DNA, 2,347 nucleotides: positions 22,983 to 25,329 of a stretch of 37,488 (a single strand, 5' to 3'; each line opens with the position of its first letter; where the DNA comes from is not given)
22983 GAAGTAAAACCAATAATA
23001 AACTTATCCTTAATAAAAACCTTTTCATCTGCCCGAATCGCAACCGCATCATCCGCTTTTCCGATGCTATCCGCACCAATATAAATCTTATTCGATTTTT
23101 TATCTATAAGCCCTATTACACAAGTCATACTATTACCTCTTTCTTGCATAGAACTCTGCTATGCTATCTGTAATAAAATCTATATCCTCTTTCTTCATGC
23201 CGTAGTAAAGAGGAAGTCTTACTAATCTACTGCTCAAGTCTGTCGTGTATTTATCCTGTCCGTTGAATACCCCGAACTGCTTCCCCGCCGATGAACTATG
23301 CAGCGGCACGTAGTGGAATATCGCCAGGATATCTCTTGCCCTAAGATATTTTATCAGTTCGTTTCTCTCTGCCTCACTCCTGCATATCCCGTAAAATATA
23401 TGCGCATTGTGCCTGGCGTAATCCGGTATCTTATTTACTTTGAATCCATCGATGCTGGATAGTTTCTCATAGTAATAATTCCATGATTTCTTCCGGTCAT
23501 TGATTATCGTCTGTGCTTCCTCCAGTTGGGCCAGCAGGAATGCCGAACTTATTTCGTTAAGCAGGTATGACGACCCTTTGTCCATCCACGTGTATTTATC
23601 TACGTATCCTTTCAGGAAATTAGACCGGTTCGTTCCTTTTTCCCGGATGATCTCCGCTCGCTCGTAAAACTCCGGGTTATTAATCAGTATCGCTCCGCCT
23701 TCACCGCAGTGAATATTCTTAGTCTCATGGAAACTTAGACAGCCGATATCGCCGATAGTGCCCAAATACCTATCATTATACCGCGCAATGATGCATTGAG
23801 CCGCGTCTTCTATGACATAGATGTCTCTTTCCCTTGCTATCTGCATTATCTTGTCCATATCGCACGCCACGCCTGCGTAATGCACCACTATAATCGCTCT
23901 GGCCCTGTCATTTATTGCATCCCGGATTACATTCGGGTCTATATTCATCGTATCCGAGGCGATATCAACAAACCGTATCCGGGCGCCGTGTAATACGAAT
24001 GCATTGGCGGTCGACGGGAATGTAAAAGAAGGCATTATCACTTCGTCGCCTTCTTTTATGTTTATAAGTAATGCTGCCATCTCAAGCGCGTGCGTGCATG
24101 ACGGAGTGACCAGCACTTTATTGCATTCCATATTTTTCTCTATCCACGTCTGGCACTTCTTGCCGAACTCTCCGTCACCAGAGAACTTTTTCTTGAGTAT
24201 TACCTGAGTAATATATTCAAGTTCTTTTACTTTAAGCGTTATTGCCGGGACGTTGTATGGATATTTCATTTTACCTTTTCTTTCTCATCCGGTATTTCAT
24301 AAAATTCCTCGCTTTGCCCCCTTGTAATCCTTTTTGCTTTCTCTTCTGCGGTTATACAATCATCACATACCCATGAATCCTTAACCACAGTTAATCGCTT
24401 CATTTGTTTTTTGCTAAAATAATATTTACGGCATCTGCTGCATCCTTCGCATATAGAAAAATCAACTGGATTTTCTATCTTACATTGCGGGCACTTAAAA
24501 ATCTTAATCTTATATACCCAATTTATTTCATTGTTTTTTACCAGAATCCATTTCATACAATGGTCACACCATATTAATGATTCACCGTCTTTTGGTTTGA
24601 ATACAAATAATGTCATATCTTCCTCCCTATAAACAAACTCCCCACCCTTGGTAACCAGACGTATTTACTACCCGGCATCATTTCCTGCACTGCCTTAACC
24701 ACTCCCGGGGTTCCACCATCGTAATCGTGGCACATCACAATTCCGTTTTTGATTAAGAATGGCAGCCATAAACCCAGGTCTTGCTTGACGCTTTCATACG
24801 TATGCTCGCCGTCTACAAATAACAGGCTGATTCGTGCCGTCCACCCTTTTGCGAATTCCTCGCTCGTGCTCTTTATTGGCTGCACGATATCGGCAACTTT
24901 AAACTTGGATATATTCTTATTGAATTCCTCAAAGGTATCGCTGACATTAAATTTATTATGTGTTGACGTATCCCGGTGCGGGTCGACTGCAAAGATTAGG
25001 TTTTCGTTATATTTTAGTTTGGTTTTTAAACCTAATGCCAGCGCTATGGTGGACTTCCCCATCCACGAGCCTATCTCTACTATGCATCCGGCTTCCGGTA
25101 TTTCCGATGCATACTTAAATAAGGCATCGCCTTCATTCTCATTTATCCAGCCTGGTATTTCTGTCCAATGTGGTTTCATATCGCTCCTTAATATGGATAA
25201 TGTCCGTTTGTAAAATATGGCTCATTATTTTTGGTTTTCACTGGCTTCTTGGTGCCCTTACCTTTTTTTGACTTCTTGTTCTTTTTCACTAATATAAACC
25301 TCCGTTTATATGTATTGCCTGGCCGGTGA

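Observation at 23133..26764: WecE-like and WecD-like pair (plus SDR and MTase) predicts a dTDP-4-acetamido-4,6-dideoxyhexose branch that must draw on a host RmlA/RmlB intermediate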

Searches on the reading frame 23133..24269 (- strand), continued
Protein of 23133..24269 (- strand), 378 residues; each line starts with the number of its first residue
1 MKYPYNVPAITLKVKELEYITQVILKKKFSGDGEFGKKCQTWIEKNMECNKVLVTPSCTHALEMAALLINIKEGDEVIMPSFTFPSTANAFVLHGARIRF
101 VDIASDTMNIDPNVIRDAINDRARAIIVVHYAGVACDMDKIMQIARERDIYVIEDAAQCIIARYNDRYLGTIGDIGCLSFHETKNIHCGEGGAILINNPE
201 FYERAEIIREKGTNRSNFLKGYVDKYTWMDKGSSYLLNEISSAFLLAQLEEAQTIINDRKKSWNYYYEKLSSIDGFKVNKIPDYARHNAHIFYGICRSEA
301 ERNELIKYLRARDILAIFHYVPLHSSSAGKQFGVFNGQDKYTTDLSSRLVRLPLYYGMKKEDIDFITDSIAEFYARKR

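Call 73: search_protein_families(library=ncbifam, proteins=[L003:10001-11137:+, L003:8210-8944:+], max_evalue=1e-10)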
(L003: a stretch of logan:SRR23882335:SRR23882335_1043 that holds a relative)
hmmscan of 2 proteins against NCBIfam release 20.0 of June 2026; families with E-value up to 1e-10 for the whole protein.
L003:10001-11137:+ (378 aa): 7 families
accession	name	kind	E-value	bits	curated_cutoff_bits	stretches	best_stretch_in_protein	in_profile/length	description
NF008687.0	PRK11706.1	equivalog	2.9e-166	552.8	375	1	4-374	3-374/375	dTDP-4-amino-4,6-dideoxygalactose transaminase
TIGR02379.1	ECA_wecE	subfamily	1.5e-162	540.7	434.85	1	4-374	3-375/376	dTDP-4-amino-4,6-dideoxy-D-glucose transaminase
TIGR03588.1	PseC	equivalog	1.1e-59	202.3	423.5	1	24-372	20-378/380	UDP-4-amino-4,6-dideoxy-N-acetyl-beta-L-altrosamine transaminase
TIGR04181.1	NHT_00031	hypoth_equivalog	6.9e-53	179.8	420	1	12-353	8-357/359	LegC family aminotransferase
NF008658.2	PRK11658.1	equivalog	3.1e-48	164.3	631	1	4-372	6-375/379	UDP-4-amino-4-deoxy-L-arabinose aminotransferase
NF011936.0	PRK15407.1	equivalog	2.1e-39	135.4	423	1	32-212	63-251/440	lipopolysaccharide biosynthesis protein RfbH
TIGR04427.1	PLP_DesI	equivalog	2.5e-38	132.2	650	1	45-368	63-377/390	dTDP-4-dehydro-6-deoxyglucose aminotransferase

L003:8210-8944:+ (244 aa): 1 family
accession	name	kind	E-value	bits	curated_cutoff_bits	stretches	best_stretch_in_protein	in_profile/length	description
NF008212.0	PRK10975.1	equivalog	1.5e-13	51.2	219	1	19-229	20-220/232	dTDP-4-amino-4,6-dideoxy-D-galactose acyltransferase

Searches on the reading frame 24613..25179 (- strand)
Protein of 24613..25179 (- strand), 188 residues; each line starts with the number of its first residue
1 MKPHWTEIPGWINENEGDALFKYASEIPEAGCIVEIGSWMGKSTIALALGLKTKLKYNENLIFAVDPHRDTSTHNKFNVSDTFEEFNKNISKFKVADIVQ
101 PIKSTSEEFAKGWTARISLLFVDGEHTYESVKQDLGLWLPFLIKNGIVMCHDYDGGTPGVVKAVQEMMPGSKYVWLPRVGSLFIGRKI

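Call 3: search_protein_families(library=pfam, proteins=[window:24613-25179:-], max_evalue=0.01)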
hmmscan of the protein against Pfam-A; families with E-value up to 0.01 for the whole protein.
window:24613-25179:- (188 aa): 1 family
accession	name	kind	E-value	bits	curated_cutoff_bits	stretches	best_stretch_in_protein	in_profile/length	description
PF13578.12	Methyltransf_24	-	4.4e-24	85.8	26.3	1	34-153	1-105/105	Methyltransferase domain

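Call 4: search_protein_families(library=ncbifam, proteins=[window:24613-25179:-], max_evalue=0.01)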
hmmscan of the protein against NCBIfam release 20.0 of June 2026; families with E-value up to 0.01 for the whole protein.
window:24613-25179:- (188 aa): 0 families

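Call 31: search_solved_structures(query=window:24613-25179:-, max_evalue=0.01)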
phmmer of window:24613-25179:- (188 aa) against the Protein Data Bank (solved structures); distinct sequences matched with E-value up to 0.01: 1.
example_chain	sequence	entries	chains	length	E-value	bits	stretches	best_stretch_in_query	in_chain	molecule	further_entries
6g7d_A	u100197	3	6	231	1.2e-10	45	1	8-153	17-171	Methyltransferase domain protein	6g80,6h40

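Call 56: search_protein_families(library=phrogs, proteins=[window:24613-25179:-], max_evalue=0.001)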
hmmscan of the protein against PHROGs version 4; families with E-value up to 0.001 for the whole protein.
window:24613-25179:- (188 aa): 2 families
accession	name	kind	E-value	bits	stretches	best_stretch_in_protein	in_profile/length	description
phrog_2675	-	other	2.8e-21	76.6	1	5-168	292-459/599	DNA methyltransferase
phrog_1458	-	unknown function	0.00013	22.1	1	33-174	351-492/519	-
